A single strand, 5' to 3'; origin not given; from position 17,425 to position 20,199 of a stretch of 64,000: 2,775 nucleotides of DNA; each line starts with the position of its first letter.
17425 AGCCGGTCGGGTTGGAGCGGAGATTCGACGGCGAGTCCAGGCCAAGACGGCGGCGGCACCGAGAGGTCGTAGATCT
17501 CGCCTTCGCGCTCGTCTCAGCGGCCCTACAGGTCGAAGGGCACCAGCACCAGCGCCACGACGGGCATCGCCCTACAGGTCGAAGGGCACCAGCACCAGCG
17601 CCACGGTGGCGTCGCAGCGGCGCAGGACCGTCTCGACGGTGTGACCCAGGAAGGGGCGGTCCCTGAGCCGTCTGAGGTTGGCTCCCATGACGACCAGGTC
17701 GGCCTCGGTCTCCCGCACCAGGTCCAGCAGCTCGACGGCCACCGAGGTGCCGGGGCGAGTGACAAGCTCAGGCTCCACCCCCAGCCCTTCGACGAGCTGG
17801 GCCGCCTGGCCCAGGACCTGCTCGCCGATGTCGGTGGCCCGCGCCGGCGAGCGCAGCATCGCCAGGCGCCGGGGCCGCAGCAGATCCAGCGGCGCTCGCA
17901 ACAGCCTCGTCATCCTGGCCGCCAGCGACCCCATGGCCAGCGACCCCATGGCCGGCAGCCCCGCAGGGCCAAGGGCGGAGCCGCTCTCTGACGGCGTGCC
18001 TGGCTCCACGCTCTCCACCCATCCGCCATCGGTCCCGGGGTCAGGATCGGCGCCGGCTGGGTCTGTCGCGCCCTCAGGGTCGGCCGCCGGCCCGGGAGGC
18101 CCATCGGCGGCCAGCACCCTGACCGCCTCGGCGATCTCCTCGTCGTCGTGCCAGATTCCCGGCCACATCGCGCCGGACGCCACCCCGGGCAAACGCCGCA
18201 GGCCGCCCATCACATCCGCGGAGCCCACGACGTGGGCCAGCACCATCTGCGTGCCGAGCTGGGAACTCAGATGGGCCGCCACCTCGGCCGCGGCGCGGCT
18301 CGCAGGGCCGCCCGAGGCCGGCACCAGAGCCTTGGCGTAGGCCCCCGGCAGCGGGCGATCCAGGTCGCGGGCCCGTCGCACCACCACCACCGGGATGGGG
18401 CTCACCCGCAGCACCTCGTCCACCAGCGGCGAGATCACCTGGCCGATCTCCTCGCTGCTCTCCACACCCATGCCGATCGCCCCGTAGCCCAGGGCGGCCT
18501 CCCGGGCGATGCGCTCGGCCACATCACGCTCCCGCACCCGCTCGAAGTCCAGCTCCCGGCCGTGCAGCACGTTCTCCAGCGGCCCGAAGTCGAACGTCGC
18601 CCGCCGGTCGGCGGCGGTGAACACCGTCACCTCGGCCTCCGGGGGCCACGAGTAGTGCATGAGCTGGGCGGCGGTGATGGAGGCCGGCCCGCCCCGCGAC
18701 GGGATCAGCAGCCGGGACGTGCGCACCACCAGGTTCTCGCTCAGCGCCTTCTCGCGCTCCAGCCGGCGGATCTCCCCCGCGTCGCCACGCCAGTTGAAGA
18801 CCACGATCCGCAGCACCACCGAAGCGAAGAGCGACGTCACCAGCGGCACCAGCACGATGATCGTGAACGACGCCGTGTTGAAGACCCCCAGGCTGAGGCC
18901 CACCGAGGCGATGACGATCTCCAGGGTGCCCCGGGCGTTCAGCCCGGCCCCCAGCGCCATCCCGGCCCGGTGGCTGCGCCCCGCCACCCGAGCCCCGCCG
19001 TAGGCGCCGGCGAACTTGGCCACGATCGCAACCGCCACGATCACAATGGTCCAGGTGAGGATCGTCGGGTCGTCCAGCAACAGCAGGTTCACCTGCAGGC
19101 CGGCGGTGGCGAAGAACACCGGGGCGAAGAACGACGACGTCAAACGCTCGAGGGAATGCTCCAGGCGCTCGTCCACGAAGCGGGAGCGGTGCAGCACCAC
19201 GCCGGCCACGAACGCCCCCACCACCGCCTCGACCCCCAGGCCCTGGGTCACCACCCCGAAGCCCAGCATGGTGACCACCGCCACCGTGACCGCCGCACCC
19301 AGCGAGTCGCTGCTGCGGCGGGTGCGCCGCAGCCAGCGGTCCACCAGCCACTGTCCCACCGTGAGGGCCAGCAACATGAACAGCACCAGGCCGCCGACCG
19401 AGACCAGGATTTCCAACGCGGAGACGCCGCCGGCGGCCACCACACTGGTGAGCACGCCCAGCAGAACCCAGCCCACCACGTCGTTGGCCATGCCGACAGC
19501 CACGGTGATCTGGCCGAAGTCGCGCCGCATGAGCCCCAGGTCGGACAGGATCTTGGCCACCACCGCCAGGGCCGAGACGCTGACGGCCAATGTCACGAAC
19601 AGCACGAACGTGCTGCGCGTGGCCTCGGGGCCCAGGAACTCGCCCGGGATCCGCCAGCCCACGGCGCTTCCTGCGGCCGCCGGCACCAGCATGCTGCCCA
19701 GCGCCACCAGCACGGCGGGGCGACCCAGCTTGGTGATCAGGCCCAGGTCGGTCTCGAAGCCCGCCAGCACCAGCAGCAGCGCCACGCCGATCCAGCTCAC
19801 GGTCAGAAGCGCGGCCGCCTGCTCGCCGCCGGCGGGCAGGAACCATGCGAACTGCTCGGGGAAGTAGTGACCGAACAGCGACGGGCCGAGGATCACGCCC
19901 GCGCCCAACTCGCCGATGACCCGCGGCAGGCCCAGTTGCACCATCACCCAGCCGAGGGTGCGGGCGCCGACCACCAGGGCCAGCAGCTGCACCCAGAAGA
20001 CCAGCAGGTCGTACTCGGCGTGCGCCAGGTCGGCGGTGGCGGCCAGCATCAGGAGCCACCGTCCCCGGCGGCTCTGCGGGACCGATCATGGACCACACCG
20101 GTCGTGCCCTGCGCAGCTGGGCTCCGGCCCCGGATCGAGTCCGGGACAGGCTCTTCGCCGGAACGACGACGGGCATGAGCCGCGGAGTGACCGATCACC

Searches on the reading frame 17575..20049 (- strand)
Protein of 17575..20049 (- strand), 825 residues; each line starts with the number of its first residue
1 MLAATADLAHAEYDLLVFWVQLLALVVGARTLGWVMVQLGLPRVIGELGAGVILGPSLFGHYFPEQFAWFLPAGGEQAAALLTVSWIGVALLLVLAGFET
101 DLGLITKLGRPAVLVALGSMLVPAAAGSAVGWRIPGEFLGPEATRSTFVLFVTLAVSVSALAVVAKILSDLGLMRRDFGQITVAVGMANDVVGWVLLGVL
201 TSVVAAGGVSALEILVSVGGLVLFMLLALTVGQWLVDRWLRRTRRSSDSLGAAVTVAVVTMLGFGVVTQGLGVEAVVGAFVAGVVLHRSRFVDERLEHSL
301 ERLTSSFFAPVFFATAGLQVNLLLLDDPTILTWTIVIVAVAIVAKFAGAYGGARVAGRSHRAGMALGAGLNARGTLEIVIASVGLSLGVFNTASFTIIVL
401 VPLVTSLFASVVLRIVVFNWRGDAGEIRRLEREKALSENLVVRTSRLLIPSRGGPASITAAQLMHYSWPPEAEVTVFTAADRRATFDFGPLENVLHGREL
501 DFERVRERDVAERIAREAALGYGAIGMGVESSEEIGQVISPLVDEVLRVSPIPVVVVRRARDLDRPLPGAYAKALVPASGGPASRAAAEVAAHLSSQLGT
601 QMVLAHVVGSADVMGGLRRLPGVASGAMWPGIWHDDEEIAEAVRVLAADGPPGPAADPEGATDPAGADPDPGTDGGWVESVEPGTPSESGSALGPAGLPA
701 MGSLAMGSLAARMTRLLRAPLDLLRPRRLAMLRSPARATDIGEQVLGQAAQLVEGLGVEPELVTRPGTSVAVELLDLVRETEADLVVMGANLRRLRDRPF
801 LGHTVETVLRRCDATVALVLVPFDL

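Call 75: search_protein_families(library=pfam, proteins=[window:17575-20049:-], max_evalue=0.001)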
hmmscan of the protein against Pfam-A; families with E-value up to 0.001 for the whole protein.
window:17575-20049:- (825 aa): 2 families
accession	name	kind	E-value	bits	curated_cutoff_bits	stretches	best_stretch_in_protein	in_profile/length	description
PF00999.27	Na_H_Exchanger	-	6e-51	173.9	26.2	1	31-418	6-374/375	Sodium/hydrogen exchanger, transmembrane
PF00582.32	Usp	-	5.6e-12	46.8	24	1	739-819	54-140/141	Universal stress protein family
